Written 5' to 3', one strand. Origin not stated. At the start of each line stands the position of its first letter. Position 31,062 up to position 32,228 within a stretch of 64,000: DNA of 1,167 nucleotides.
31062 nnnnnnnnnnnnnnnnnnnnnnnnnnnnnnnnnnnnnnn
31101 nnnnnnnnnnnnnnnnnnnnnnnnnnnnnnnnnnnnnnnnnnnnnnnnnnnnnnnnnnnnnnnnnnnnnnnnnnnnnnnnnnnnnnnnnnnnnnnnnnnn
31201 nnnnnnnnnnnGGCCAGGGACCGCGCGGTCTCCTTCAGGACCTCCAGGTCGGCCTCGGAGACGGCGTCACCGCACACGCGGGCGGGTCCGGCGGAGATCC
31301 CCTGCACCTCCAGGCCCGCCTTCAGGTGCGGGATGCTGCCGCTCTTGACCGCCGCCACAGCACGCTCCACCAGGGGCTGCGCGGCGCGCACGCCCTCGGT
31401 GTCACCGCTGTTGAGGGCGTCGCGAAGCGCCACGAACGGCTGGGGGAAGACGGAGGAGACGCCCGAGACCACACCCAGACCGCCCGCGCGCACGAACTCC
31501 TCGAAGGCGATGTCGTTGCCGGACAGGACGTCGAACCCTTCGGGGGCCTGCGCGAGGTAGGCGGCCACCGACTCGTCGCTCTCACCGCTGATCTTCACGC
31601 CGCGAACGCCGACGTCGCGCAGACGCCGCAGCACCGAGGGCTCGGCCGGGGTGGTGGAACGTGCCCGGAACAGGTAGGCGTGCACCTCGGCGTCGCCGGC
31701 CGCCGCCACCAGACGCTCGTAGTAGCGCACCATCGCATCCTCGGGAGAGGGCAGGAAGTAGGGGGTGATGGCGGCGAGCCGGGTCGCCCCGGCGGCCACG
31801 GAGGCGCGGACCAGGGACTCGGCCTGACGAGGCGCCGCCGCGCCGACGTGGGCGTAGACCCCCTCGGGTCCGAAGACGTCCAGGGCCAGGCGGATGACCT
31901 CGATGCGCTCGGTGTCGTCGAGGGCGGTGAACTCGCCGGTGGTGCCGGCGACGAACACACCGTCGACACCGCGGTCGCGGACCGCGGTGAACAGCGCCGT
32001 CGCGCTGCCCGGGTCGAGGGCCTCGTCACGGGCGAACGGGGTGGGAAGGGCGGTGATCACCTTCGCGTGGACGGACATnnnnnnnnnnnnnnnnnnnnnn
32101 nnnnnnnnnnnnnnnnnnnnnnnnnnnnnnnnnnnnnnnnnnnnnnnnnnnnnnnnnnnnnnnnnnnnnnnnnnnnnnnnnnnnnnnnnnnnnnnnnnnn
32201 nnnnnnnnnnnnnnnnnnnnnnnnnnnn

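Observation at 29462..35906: Uncharacterised sugar-acid catabolic operon: GntR-TctCBA-DHDPS-like aldolase-DhaKL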

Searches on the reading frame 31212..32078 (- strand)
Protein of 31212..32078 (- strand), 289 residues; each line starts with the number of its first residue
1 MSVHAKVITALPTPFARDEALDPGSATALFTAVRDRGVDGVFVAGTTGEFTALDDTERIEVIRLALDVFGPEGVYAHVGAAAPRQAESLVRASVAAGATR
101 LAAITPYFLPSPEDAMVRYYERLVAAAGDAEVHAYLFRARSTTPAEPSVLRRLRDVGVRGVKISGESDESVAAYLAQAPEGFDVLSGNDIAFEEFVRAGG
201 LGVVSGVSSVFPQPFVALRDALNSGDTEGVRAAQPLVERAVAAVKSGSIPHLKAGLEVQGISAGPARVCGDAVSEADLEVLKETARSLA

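Call 4: search_protein_families(library=pfam, proteins=[window:31212-32078:-])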
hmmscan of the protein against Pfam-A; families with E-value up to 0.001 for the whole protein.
seq(289 aa): 1 family
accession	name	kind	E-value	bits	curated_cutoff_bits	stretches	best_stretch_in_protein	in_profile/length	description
PF00701.28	DHDPS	-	7.1e-33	114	22.1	1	6-268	4-269/289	Dihydrodipicolinate synthetase family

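Call 5: search_protein_families(library=ncbifam, proteins=[window:31212-32078:-])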
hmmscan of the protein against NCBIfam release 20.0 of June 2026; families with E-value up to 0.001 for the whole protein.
seq(289 aa): 7 families
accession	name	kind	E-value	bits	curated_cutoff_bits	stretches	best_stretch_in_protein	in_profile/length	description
TIGR00674.1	dapA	equivalog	8.5e-28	97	206.15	1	7-233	2-229/286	4-hydroxy-tetrahydrodipicolinate synthase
NF040954.1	Arch_KDGaldase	equivalog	3.3e-21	75.9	390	1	7-264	3-257/288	bifunctional 2-dehydro-3-deoxy-phosphogluconate/2-dehydro-3-deoxy-6-phosphogalactonate aldolase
NF003164.0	PRK04147.1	equivalog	1.7e-18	67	281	1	6-287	6-289/294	N-acetylneuraminate lyase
TIGR02313.1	HpaI-NOT-DapA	exception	5.4e-18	64.8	396.7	1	8-233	5-233/294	2,4-dihydroxyhept-2-ene-1,7-dioic acid aldolase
NF002958.0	PRK03620.1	subfamily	2.2e-17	62.9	278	1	13-283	20-294/307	5-dehydro-4-deoxyglucarate dehydratase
TIGR03249.1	KdgD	equivalog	7.7e-13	48.2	373.95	1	13-283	18-293/299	5-dehydro-4-deoxyglucarate dehydratase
TIGR00683.1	nanA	equivalog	7.9e-13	48.4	382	1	7-143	4-141/293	N-acetylneuraminate lyase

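Call 9: find_related_loci(query=window:31212-32078:-, collection=genome_contigs, flank=8000)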
Query seq(289 aa) (289 aa) in genome_contigs; peptide patterns used: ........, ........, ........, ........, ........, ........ (x = any residue, [..] = any of these).
389 stretches matched a pattern; 10 encode a relative of the query (tblastn E <= 1e-3); 10 distinct loci.
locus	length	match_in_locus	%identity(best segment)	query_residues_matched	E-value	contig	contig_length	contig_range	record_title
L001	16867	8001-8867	97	1-289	1e-179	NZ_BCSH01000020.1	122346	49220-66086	Nocardiopsis listeri NBRC 13360, whole genome shotgun sequence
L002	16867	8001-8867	96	1-289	1e-178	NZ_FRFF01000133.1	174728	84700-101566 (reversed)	Nocardiopsis sp. JB363, whole genome shotgun sequence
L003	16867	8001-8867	96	1-289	3e-176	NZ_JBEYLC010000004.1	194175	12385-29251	Nocardiopsis sp. NPDC006832 NPDC006832_295_A7.ctg-0004, whole genome shotgun sequence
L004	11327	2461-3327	87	1-289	8e-162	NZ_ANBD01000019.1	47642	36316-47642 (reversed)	Nocardiopsis alkaliphila YIM 80379 contig_19, whole genome shotgun sequence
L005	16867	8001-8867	89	1-289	1e-163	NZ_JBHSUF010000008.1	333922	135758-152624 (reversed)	Nocardiopsis tropica strain JCM 10877 GCM70026985_63, whole genome shotgun sequence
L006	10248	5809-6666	51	5-289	2e-75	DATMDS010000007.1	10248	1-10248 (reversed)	MAG TPA_asm: Pseudonocardia sp. isolate SMAG_U13414 k141_2692723, whole genome shotgun sequence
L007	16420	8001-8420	27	7-149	1e-7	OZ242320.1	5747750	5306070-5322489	MAG: Candidatus Latescibacterota bacterium isolate 06f19266-885c-4d39-bf7e-e57a8b9e9c03 genome assembly, chromosome: 1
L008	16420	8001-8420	28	7-149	9e-7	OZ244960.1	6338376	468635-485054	MAG: Candidatus Latescibacterota bacterium isolate 84ceb019-2832-410a-8319-f59b3e32517b genome assembly, chromosome: 1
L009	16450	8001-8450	28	7-156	2e-6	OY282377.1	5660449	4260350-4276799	MAG: uncultured Latescibacteria bacterium genome assembly, chromosome: 1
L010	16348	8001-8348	27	7-120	3e-6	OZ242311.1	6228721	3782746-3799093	MAG: Candidatus Latescibacterota bacterium isolate bccf755e-c1ee-4055-8c2e-878efcd7d1d4 genome assembly, chromosome: 1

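Call 12: search_protein_families(library=pfam, proteins=[L006:80-1132:+, L006:1172-1771:+, L006:1566-2333:+, L006:2330-3136:+, L006:3085-3873:-, L006:3900-4943:+, L006:3584-4882:+, L006:5638-6669:+, L006:7138-8832:+, L006:8887-9627:+])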
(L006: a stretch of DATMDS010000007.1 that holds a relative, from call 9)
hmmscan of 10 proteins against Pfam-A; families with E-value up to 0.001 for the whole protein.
L006:80-1132:+ (350 aa): 0 families

L006:1172-1771:+ (199 aa): 1 family
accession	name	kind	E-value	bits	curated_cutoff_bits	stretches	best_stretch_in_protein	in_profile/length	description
PF00440.29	TetR_N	-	8.1e-16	58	24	1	25-70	2-47/47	Bacterial regulatory proteins, tetR family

L006:1566-2333:+ (255 aa): 0 families

L006:2330-3136:+ (268 aa): 0 families

L006:3085-3873:- (262 aa): 4 families
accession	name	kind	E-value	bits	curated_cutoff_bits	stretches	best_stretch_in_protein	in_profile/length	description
PF13344.12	Hydrolase_6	-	8.9e-23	80.7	27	1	8-103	2-97/101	Haloacid dehalogenase-like hydrolase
PF13242.12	Hydrolase_like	-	1.6e-21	76.4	22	1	180-255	1-75/75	HAD-hyrolase-like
PF00702.32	Hydrolase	-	1.7e-13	51.8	26.4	2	173-219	144-189/191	haloacid dehalogenase-like hydrolase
PF13419.12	HAD_2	-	1e-05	26.2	23.8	1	175-226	127-177/178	Haloacid dehalogenase-like hydrolase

L006:3900-4943:+ (347 aa): 0 families

L006:3584-4882:+ (432 aa): 0 families

L006:5638-6669:+ (343 aa): 1 family
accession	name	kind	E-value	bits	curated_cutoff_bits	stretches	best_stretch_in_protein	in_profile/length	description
PF00701.28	DHDPS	-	4.6e-41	140.9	22.1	1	59-338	4-285/289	Dihydrodipicolinate synthetase family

L006:7138-8832:+ (564 aa): 3 families
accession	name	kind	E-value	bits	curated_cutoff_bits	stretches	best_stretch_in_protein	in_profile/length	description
PF13437.12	HlyD_3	-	2.7e-09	38.1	22.2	0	415-481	29-96/106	HlyD family secretion protein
PF13533.13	Biotin_lipoyl_2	-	5.5e-08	32.9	29.8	1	89-116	5-32/32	Biotin-lipoyl like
PF16576.10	HlyD_D23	-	2.5e-05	24.1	30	0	410-464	133-187/214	Barrel-sandwich domain of CusB or HlyD membrane-fusion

L006:8887-9627:+ (246 aa): 2 families
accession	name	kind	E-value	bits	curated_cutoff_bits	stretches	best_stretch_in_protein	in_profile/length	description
PF16576.10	HlyD_D23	-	1e-16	61.3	30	1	110-192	102-184/214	Barrel-sandwich domain of CusB or HlyD membrane-fusion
PF13437.12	HlyD_3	-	9e-15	55.8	22.2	1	118-228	1-96/106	HlyD family secretion protein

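Call 13: find_homologous_proteins(query=window:31212-32078:-, max_evalue=1e-20)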
Query seq(289 aa) (289 aa): 630 proteins with E <= 1e-20 among 8000 candidates; the best 120 are listed.
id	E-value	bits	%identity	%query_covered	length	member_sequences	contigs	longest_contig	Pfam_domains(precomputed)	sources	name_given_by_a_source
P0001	8.7e-168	574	96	100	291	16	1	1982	PF00701.29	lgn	-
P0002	5.7e-156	536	89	100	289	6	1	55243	PF00701.29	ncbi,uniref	ncbi:dihydrodipicolinate synthase family protein [Nocardiopsis sp. NPDC058631]|uniref:dihydrodipicol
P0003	7.1e-154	529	89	100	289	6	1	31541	PF00701.29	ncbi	ncbi:dihydrodipicolinate synthase family protein [Nocardiopsis sp. NPDC055824]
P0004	6.8e-153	526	87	100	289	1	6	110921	PF00701.29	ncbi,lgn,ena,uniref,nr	ncbi:dihydrodipicolinate synthase family protein [Nocardiopsis alkaliphila]|uniref:dihydrodipicolina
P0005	1.3e-152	525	87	100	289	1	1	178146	PF00701.29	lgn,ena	-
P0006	1.2e-145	502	84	100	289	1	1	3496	PF00701.29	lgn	-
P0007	1.7e-143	495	83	100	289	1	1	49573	PF00701.29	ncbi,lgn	-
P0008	1.7e-142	491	81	100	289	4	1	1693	PF00701.29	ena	-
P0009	2.8e-140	484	81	100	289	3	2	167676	PF00701.29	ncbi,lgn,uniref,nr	ncbi:dihydrodipicolinate synthase family protein [Nocardiopsis algeriensis]|uniref:4-hydroxy-tetrahy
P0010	5.1e-139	480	80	100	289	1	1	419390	PF00701.29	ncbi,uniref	ncbi:dihydrodipicolinate synthase family protein [Nocardiopsis aegyptia]|uniref:dihydrodipicolinate 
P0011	2.5e-136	471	80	100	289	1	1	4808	PF00701.29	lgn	-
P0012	7.4e-134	463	76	100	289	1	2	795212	PF00701.29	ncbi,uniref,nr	ncbi:dihydrodipicolinate synthase family protein [Nocardiopsis sp. TSRI0078]|uniref:dihydrodipicolin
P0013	8.6e-131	453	76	100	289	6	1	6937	PF00701.29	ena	-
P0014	1.2e-122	426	72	100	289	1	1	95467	PF00701.29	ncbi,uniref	ncbi:dihydrodipicolinate synthase family protein [Nocardiopsis mangrovi]|uniref:Dihydrodipicolinate 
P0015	1.0e-119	417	70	100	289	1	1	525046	PF00701.29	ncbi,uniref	ncbi:dihydrodipicolinate synthase family protein [Nocardiopsis sediminis]|uniref:Dihydrodipicolinate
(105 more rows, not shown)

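Call 16: find_related_loci(query=A1, collection=genome_contigs, flank=10000)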
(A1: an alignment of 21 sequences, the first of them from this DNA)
Query A1 (289 aa) in genome_contigs; peptide patterns used: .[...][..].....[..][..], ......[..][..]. (x = any residue, [..] = any of these).
435 stretches matched a pattern; 371 encode a relative of the query (tblastn E <= 1e-3); the best 80 are kept; 80 distinct loci.
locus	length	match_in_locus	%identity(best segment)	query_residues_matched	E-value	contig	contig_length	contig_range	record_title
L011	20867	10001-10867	97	1-289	1e-178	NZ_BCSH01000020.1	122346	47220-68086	Nocardiopsis listeri NBRC 13360, whole genome shotgun sequence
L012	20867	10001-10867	96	1-289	1e-177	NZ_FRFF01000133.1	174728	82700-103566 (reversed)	Nocardiopsis sp. JB363, whole genome shotgun sequence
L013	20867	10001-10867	96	1-289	3e-175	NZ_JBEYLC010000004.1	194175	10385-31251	Nocardiopsis sp. NPDC006832 NPDC006832_295_A7.ctg-0004, whole genome shotgun sequence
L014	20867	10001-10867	89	1-289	8e-163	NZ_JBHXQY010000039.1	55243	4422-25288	Nocardiopsis sp. NPDC058631 NPDC058631_T40_G3.ctg-0039, whole genome shotgun sequence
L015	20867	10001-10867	88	1-289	2e-161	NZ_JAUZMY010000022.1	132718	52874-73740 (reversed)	Nocardiopsis codii strain CT-R113 NODE_22_length_132718_cov_26.670513, whole genome shotgun sequence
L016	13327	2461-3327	87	1-289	7e-161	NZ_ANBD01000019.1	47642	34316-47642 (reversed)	Nocardiopsis alkaliphila YIM 80379 contig_19, whole genome shotgun sequence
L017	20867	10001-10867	81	1-289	4e-143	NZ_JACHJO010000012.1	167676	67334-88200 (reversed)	Nocardiopsis algeriensis strain CECT 8712 Ga0436954_12, whole genome shotgun sequence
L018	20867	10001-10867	76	1-289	2e-140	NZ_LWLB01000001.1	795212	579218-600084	Nocardiopsis sp. TSRI0078 scaffold1, whole genome shotgun sequence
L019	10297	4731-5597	75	1-289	1e-136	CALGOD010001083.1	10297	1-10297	MAG TPA_asm: uncultured Nocardiopsis sp. isolate SRR6713628_bin.2_CONCOCT_v1.1_MAG genome assembly, contig: ERZ794970.21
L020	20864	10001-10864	72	1-288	1e-121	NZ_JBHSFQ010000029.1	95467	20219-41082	Nocardiopsis mangrovi strain CGMCC 4.7119 spades_K_17_127_29, whole genome shotgun sequence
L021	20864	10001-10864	66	1-288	2e-118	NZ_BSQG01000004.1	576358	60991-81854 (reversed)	Nocardiopsis ansamitocini strain NBRC 112285 sequence04, whole genome shotgun sequence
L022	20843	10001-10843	68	4-284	5e-117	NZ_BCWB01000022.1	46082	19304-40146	Thermobifida fusca NBRC 14071 = JCM 3263 strain NBRC 14071, whole genome shotgun sequence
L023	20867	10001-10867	70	1-289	1e-119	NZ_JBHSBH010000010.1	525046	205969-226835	Nocardiopsis sediminis strain TBRC 1826 GCM70011554_30, whole genome shotgun sequence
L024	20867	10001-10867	89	1-289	1e-162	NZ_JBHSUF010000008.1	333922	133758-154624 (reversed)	Nocardiopsis tropica strain JCM 10877 GCM70026985_63, whole genome shotgun sequence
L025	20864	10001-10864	69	1-288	1e-111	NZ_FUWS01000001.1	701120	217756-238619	Marinactinospora thermotolerans DSM 45154, whole genome shotgun sequence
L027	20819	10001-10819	58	5-277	2e-95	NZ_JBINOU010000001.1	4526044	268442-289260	Georgenia sp. AZ-5 contig_1, whole genome shotgun sequence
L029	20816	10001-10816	58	6-277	2e-91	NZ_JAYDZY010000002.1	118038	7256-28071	Georgenia sp. H159 contig2, whole genome shotgun sequence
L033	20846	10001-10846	58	4-285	1e-90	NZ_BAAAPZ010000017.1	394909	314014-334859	Brevibacterium salitolerans strain JCM 15900 sequence17, whole genome shotgun sequence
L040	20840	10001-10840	53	6-285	5e-85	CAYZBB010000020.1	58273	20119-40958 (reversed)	MAG TPA_asm: uncultured Actinomycetes bacterium isolate SRP342105_co1_274 genome assembly, contig: NODE_667_length_58273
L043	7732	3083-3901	52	7-279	5e-82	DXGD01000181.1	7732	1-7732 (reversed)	MAG TPA_asm: Candidatus Nesterenkonia stercoripullorum isolate ChiHejej3B27-3195 ChiHejej3B27__C68846_L7732_SAMN08009894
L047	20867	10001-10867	49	1-288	2e-79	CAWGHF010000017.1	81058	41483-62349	MAG: uncultured Actinomycetota bacterium isolate MFD02840.bin.1.259 genome assembly, contig: contig_30298, whole genome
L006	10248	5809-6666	51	5-289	1e-74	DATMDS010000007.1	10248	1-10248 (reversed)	MAG TPA_asm: Pseudonocardia sp. isolate SMAG_U13414 k141_2692723, whole genome shotgun sequence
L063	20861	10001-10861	53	1-289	7e-72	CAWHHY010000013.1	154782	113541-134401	MAG: uncultured Actinomycetota bacterium isolate MFD01721.bin.1.29 genome assembly, contig: contig_26412, whole genome s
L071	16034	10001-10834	46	5-282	2e-63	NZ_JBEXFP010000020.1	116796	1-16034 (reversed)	Micromonospora sp. NPDC005367 NPDC005367_18_C3.ctg-0020, whole genome shotgun sequence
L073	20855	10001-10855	48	1-282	1e-62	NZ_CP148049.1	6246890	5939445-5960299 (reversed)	Micromonospora sp. SH-82 chromosome, complete genome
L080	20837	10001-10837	49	5-282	1e-57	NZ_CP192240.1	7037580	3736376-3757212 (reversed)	Verrucosispora sp. TAA-831 chromosome, complete genome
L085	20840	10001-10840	45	6-286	2e-55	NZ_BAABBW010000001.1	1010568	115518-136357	Gryllotalpicola koreensis strain JCM 17591 sequence01, whole genome shotgun sequence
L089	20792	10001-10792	45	6-271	1e-54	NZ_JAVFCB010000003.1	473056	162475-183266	Microbacterium capsulatum strain ASV81 Scaffold3, whole genome shotgun sequence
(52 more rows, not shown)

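Call 21: search_protein_families(library=pfam, proteins=[L073:8460-10004:+, L073:10569-12548:+, L073:12074-14047:+, L073:14079-15476:+, L073:15481-16338:+, L073:16415-18103:+, L027:12882-13835:+, L027:14046-15410:-, L027:15431-17137:-, L023:11199-11861:+])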
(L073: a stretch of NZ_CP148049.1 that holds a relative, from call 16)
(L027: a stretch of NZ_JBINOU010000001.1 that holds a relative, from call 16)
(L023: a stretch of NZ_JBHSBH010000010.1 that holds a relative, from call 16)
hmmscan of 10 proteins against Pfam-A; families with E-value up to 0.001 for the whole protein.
L073:8460-10004:+ (514 aa): 3 families
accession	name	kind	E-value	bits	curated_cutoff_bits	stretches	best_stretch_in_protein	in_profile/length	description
PF13088.12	BNR_2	-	7.6e-55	186.6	31.4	1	200-489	2-272/277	BNR repeat-like domain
PF02012.26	BNR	-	5.4e-07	29.1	27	0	331-340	2-11/12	BNR/Asp-box repeat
PF24316.1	Tli3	-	0.00019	22.2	27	0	434-461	84-111/129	T6SS Tli3 immunity protein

L073:10569-12548:+ (659 aa): 2 families
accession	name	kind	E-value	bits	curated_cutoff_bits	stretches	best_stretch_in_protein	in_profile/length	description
PF02952.23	Fucose_iso_C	-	5.3e-05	23.3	29.3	1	542-627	34-122/143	L-fucose isomerase, C-terminal domain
PF07881.17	Fucose_iso_N1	-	0.00076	19.8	28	0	208-271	79-140/169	L-fucose isomerase, first N-terminal domain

L073:12074-14047:+ (657 aa): 2 families
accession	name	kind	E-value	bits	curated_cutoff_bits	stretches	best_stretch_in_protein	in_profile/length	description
PF00370.27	FGGY_N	-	2.1e-37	129.5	28.8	1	163-403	2-240/245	FGGY family of carbohydrate kinases, N-terminal domain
PF02782.22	FGGY_C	-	4.5e-31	108.6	27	1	423-600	8-197/198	FGGY family of carbohydrate kinases, C-terminal domain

L073:14079-15476:+ (465 aa): 0 families

L073:15481-16338:+ (285 aa): 2 families
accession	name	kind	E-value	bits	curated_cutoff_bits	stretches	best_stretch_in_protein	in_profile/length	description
PF04954.18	SIP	-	1.6e-42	145.2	26.3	1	134-251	1-119/119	Siderophore-interacting protein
PF08021.17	FAD_binding_9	-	9.8e-30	103.7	23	1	12-127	1-119/120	Siderophore-interacting FAD-binding domain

L073:16415-18103:+ (562 aa): 1 family
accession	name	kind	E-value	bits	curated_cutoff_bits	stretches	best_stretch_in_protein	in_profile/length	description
PF02028.23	BCCT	-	5.5e-192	639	27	1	37-519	3-484/485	BCCT, betaine/carnitine/choline family transporter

L027:12882-13835:+ (317 aa): 2 families
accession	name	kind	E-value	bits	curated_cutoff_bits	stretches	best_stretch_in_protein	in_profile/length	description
PF00294.29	PfkB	-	4.7e-60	203.9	25.8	1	4-305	2-301/302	pfkB family carbohydrate kinase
PF08543.17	Phos_pyr_kin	-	1.6e-06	28.1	27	1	153-295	97-233/246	Phosphomethylpyrimidine kinase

L027:14046-15410:- (454 aa): 1 family
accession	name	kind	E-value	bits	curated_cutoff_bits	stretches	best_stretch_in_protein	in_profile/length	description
PF00202.27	Aminotran_3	-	2.1e-98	330.1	30.5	1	32-439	10-403/403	Aminotransferase class-III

L027:15431-17137:- (568 aa): 1 family
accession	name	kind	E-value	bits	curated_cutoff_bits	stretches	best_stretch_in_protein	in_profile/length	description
PF00171.27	Aldedh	-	1.6e-145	485.7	23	1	91-548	7-461/461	Aldehyde dehydrogenase family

L023:11199-11861:+ (220 aa): 3 families
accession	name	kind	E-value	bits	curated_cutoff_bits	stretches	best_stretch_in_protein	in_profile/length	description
PF08327.17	AHSA1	-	1.3e-20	74.3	22.1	1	82-212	2-124/125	Activator of Hsp90 ATPase homolog 1-like protein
PF20066.5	Glyoxalase_8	-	1.2e-15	58.3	23.7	1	7-60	6-59/143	Glyoxalase superfamily protein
PF10604.15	Polyketide_cyc2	-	3.4e-06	27.8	27.4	1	74-211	4-140/142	Polyketide cyclase / dehydrase and lipid transport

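Call 27: search_protein_families(library=pfam, proteins=[L047:2945-3736:-, L047:5356-6516:+, L047:6828-8060:+, L047:8187-9998:+, L047:10869-11678:+, L047:11614-13167:+, L047:12842-14107:+, L047:14011-14925:+, L047:15359-15964:+, L047:15943-17670:+])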
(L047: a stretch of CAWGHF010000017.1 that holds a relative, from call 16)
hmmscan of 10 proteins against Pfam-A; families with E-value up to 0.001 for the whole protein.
L047:2945-3736:- (263 aa): 1 family
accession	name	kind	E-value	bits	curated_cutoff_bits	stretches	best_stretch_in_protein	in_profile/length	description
PF00459.30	Inositol_P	-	7.7e-38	131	27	1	15-248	6-260/271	Inositol monophosphatase family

L047:5356-6516:+ (386 aa): 1 family
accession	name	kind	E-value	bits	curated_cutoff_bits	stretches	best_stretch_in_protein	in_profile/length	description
PF03320.18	FBPase_glpX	-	1e-144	481.6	27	1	55-362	1-307/307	Bacterial fructose-1,6-bisphosphatase, glpX-encoded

L047:6828-8060:+ (410 aa): 1 family
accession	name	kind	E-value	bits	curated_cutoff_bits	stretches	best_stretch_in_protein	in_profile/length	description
PF07690.21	MFS_1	-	4.4e-41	141.4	33.4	1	35-399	2-347/347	Major Facilitator Superfamily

L047:8187-9998:+ (603 aa): 2 families
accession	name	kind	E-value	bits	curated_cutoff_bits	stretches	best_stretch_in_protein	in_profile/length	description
PF00920.27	ILVD_EDD_N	-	2.2e-102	342.9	27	1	68-377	1-314/316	Dihydroxy-acid/6-phosphogluconate dehydratase N-terminal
PF24877.1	ILV_EDD_C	-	2.3e-60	203.7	27.7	1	389-584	1-190/191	Dihydroxy-acid/6-phosphogluconate dehydratase C-terminal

L047:10869-11678:+ (269 aa): 5 families
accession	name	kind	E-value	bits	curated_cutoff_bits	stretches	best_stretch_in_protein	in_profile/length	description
PF13561.12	adh_short_C2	-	1.5e-62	211.7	27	1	29-266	2-235/236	Enoyl-(Acyl carrier protein) reductase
PF00106.31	adh_short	-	1.5e-52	178.3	26.6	1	23-216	2-190/195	short chain dehydrogenase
PF08659.16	KR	-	3.9e-14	53.4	22.6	1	23-191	2-165/180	KR domain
PF23441.1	SDR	-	9.6e-06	25.6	27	1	123-265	108-254/258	SDR-like rossmann domain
PF01370.27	Epimerase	-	0.00019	21.3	20.9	1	25-194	2-161/240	NAD dependent epimerase/dehydratase family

L047:11614-13167:+ (517 aa): 2 families
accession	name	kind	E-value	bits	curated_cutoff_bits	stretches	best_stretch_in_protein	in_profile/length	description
PF07005.16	SBD_N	-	2.3e-44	152.3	25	1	75-317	1-230/230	Sugar-binding N-terminal domain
PF17042.10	NBD_C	-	2.1e-30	106.8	28.3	1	342-506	1-168/168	Nucleotide-binding C-terminal domain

L047:12842-14107:+ (421 aa): 6 families
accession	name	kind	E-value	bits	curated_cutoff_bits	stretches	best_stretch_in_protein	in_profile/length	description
PF03446.21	NAD_binding_2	-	2.9e-38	131.9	21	1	129-285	1-157/161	NAD binding domain of 6-phosphogluconate dehydrogenase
PF14833.11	NAD_binding_11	-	1.3e-30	106.6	30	1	292-412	1-121/122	NAD-binding of NADP-dependent 3-hydroxyisobutyrate dehydrogenase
PF02826.25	2-Hacid_dh_C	-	5.9e-06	26.2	25.1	1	106-201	13-109/178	D-isomer specific 2-hydroxyacid dehydrogenase, NAD binding domain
PF03807.23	F420_oxidored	-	1.3e-05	26.1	21.6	1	130-194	2-70/94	NADP oxidoreductase coenzyme F420-dependent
PF03721.20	UDPG_MGDP_dh_N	-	9.7e-05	22.5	27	1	129-166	2-39/187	UDP-glucose/GDP-mannose dehydrogenase family, NAD binding domain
PF02737.24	3HCDH_N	-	0.0003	21.2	22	1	129-165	1-37/180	3-hydroxyacyl-CoA dehydrogenase, NAD binding domain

L047:14011-14925:+ (304 aa): 3 families
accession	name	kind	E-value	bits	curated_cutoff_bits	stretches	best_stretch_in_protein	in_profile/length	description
PF13561.12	adh_short_C2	-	1.8e-54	185.3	27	1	82-294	22-236/236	Enoyl-(Acyl carrier protein) reductase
PF00106.31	adh_short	-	2.2e-34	119.1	26.6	1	82-245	26-193/195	short chain dehydrogenase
PF08659.16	KR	-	4.2e-09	37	22.6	1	92-205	40-153/180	KR domain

L047:15359-15964:+ (201 aa): 3 families
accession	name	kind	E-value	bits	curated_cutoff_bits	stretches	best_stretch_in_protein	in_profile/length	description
PF00534.26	Glycos_transf_1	-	1.2e-15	57.9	26.4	1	82-155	72-144/172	Glycosyl transferases group 1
PF13692.12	Glyco_trans_1_4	-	2.2e-14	54.4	27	1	82-162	58-137/142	Glycosyl transferases group 1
PF13524.12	Glyco_trans_1_2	-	8.2e-06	26.3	25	1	84-180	28-129/144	Glycosyl transferase-like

L047:15943-17670:+ (575 aa): 4 families
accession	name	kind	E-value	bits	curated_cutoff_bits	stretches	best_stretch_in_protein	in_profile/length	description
PF00128.31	Alpha-amylase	-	3.2e-166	554.4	22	1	25-495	1-446/446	Alpha amylase, catalytic domain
PF11941.14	DUF3459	-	1.4e-07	32.2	22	1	478-569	1-89/90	Domain of unknown function (DUF3459)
PF16657.11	Malt_amylase_C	-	6.5e-05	23.4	27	1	495-537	1-41/75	Maltogenic Amylase, C-terminal domain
PF23915.1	SusG_C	-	0.00058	20.5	27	1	507-567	1-60/62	Alpha-amylase SusG C-terminal domain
